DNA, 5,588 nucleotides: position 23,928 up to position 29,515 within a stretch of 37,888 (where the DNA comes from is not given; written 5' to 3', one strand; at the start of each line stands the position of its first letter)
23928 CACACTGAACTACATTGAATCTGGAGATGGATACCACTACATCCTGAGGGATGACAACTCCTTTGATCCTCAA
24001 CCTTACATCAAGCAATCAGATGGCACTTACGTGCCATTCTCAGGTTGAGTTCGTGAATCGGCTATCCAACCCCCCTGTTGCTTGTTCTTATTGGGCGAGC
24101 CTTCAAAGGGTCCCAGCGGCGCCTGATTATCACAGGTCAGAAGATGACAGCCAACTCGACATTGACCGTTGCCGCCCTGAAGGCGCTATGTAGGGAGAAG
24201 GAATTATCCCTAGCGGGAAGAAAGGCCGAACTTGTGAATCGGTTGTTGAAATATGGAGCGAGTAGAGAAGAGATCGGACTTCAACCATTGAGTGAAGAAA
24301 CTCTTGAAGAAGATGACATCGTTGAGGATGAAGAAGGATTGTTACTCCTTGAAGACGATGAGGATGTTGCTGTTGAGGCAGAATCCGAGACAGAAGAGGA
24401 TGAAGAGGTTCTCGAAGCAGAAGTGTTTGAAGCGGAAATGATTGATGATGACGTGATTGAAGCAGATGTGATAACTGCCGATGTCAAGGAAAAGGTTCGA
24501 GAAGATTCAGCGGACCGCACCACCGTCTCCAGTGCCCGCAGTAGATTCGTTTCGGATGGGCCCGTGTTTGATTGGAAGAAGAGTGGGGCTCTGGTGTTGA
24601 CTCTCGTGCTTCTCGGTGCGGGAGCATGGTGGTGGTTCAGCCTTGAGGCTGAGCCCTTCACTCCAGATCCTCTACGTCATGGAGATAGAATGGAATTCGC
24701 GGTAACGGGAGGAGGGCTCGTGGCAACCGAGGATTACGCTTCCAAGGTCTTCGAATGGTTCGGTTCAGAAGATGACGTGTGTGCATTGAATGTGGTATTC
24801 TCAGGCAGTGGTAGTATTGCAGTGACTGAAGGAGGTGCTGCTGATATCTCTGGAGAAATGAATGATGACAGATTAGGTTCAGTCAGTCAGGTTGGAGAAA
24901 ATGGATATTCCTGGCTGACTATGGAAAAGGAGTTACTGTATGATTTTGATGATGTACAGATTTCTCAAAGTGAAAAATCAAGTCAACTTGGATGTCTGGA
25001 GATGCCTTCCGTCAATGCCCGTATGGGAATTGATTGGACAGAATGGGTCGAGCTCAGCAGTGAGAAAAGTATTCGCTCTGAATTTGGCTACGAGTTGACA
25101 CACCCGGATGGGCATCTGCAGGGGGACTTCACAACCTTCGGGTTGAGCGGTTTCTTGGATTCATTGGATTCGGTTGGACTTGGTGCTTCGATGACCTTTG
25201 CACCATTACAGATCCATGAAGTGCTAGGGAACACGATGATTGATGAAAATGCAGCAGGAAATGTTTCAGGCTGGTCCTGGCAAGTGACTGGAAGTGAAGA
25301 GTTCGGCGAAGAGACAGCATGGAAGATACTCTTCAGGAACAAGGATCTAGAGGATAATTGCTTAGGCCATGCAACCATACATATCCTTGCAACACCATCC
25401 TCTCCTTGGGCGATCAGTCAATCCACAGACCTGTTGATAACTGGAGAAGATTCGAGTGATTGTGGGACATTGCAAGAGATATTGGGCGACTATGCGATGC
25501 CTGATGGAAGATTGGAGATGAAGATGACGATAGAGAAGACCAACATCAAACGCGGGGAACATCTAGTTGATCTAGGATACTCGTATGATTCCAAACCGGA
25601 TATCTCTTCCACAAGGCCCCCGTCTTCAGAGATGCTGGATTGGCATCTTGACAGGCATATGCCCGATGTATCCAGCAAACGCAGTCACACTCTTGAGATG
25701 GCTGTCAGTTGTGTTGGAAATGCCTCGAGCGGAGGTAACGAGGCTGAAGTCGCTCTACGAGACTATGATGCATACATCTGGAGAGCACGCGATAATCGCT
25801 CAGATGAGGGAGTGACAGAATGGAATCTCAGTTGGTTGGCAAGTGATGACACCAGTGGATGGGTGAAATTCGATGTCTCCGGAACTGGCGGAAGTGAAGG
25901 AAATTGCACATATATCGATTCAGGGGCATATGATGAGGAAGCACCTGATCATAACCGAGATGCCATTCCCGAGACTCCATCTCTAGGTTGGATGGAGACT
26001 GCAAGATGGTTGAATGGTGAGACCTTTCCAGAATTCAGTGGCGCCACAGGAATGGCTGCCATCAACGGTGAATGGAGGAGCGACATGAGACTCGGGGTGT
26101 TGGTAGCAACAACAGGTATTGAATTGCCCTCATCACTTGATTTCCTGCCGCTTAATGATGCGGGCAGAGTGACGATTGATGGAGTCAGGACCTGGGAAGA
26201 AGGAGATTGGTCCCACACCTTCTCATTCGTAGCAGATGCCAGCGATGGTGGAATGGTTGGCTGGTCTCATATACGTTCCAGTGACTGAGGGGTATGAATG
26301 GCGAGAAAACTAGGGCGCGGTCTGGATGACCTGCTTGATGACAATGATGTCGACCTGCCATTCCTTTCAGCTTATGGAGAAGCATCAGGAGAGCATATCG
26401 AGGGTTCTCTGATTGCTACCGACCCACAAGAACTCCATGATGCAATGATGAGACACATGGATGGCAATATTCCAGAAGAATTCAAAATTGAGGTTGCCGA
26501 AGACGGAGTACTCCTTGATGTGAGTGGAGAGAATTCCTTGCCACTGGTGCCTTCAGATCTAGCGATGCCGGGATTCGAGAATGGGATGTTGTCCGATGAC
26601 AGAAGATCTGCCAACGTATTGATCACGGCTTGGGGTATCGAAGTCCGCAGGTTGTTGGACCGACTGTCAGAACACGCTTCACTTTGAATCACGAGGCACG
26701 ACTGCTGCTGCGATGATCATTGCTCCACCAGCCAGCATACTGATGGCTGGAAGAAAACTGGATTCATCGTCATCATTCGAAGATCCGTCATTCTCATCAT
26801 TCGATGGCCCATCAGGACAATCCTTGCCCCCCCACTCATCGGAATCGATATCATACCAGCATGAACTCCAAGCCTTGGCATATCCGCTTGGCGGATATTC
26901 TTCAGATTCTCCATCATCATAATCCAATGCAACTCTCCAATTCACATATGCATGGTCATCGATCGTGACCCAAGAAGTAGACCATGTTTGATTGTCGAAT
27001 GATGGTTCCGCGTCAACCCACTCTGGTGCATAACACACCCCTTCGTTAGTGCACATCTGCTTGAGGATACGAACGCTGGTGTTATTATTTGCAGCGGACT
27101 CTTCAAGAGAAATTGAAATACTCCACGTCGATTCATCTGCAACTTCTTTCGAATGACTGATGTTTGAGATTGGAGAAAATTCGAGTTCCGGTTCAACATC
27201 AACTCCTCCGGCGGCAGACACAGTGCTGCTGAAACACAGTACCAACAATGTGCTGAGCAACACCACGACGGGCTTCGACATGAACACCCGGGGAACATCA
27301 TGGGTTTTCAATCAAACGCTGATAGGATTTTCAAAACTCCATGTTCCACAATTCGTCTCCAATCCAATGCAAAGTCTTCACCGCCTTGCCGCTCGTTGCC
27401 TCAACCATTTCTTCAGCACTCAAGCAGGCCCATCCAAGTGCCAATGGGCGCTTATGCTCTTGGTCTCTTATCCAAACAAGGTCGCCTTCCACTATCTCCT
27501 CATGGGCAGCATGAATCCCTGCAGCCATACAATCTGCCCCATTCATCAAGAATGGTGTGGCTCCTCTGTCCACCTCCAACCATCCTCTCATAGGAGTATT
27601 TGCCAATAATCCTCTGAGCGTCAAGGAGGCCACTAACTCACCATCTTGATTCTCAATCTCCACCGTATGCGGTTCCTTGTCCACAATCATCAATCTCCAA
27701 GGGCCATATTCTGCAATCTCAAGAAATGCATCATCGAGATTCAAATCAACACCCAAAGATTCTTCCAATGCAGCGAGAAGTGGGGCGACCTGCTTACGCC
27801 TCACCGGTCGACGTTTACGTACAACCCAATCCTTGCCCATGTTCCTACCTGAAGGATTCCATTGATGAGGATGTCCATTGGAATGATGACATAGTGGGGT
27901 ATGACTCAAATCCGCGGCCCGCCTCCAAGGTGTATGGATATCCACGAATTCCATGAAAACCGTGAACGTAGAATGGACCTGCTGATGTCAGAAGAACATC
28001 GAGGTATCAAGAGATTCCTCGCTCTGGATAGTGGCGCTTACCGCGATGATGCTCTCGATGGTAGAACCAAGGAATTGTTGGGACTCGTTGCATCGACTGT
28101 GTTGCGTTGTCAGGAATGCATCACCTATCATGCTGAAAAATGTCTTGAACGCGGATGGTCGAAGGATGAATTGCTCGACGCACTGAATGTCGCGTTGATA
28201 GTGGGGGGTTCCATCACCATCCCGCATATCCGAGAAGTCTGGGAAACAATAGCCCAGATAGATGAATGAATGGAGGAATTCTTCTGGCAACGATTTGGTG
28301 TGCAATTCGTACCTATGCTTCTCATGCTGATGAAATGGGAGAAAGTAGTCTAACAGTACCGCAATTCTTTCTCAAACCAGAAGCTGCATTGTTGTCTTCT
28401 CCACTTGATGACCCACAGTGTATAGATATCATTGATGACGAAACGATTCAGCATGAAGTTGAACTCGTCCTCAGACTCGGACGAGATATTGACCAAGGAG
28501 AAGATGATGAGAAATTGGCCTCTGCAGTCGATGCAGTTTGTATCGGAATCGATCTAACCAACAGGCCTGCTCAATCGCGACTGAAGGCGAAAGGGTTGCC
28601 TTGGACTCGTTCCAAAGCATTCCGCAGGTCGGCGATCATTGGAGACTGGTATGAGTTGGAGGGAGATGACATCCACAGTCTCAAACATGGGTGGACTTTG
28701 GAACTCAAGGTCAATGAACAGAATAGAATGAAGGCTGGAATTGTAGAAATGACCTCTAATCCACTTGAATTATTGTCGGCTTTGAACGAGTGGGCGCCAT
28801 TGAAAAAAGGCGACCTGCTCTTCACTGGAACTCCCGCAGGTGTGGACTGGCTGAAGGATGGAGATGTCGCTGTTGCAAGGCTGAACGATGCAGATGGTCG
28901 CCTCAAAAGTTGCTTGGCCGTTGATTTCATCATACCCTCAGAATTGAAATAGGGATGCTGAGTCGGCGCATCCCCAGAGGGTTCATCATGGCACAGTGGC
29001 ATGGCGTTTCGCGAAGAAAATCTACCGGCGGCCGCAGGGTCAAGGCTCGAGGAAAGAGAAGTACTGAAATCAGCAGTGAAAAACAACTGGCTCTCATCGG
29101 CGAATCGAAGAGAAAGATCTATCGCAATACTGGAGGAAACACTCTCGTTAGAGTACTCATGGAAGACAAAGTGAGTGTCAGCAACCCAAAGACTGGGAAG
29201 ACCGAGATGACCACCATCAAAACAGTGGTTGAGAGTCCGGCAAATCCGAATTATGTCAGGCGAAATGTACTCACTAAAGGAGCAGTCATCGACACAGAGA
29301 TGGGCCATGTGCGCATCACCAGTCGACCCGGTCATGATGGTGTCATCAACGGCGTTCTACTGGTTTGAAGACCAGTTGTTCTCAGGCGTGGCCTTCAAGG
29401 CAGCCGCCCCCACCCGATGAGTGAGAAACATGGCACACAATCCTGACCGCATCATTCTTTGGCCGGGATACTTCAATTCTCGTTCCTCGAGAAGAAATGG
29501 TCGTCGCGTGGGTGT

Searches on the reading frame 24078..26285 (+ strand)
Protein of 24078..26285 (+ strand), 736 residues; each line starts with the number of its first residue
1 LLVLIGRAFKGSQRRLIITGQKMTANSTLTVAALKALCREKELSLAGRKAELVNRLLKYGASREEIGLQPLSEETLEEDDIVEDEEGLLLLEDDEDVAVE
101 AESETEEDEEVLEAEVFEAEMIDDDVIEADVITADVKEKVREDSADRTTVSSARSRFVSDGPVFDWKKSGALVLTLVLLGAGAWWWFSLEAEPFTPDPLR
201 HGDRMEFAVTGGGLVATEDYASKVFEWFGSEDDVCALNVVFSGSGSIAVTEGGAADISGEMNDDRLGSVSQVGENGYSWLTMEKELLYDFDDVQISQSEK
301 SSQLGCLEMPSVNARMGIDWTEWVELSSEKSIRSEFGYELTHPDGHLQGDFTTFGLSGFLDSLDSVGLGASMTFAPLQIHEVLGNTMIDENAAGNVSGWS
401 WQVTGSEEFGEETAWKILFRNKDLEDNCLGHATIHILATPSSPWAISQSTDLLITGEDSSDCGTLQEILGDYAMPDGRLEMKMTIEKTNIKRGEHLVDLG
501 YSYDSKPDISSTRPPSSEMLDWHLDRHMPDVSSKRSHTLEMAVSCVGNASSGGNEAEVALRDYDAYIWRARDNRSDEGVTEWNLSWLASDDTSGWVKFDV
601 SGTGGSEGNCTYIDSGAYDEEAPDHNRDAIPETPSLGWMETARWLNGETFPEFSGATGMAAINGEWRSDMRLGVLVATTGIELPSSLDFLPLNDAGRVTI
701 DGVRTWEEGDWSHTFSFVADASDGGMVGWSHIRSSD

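Call 57: search_protein_families(library=pfam, proteins=[window:24078-26285:+], max_evalue=0.001)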
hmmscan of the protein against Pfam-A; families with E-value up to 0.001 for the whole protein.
window:24078-26285:+ (736 aa): 1 family
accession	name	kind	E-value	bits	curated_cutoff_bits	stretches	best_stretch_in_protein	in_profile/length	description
PF02037.33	SAP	-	1.4e-08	34.6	23.9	1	27-59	3-35/37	SAP domain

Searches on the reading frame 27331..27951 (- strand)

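Call 57: search_protein_families(library=pfam, proteins=[window:27331-27951:-], max_evalue=0.001)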
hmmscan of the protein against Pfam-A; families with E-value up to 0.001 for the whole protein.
window:27331-27951:- (206 aa): 1 family
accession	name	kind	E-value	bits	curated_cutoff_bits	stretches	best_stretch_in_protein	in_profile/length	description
PF01472.26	PUA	-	3.2e-17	62.7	24.8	1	123-195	1-72/74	PUA domain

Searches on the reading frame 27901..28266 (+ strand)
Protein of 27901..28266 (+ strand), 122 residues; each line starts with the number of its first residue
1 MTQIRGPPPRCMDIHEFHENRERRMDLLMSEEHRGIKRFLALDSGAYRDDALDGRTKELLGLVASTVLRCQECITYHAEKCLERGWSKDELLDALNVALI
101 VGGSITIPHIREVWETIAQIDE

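Call 54: search_protein_families(library=padloc, proteins=[window:27901-28266:+], max_evalue=0.01)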
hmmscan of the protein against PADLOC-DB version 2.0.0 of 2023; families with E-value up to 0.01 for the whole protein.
window:27901-28266:+ (122 aa): 0 families

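Call 57: search_protein_families(library=pfam, proteins=[window:27901-28266:+], max_evalue=0.001)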
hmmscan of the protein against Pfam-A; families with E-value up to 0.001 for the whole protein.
window:27901-28266:+ (122 aa): 1 family
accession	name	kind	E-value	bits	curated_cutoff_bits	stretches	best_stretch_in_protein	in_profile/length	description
PF02627.25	CMD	-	4.1e-15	56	23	1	37-115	5-83/84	Carboxymuconolactone decarboxylase family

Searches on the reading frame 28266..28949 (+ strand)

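Call 54: search_protein_families(library=padloc, proteins=[window:28266-28949:+], max_evalue=0.01)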
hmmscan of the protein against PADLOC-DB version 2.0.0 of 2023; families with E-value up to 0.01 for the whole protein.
window:28266-28949:+ (228 aa): 0 families

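Call 57: search_protein_families(library=pfam, proteins=[window:28266-28949:+], max_evalue=0.001)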
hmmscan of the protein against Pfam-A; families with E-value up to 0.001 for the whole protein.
window:28266-28949:+ (228 aa): 1 family
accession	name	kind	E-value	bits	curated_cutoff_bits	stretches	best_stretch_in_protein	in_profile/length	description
PF01557.24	FAA_hydrolase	-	5.2e-30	105.2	23.9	1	9-206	1-203/214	Fumarylacetoacetate (FAA) hydrolase C-terminal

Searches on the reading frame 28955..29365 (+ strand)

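Call 57: search_protein_families(library=pfam, proteins=[window:28955-29365:+], max_evalue=0.001)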
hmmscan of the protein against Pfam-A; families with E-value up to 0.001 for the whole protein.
window:28955-29365:+ (137 aa): 1 family
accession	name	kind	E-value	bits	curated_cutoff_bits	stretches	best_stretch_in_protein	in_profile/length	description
PF01201.27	Ribosomal_S8e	-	6.1e-34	117.6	30.2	1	15-136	1-133/133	Ribosomal protein S8e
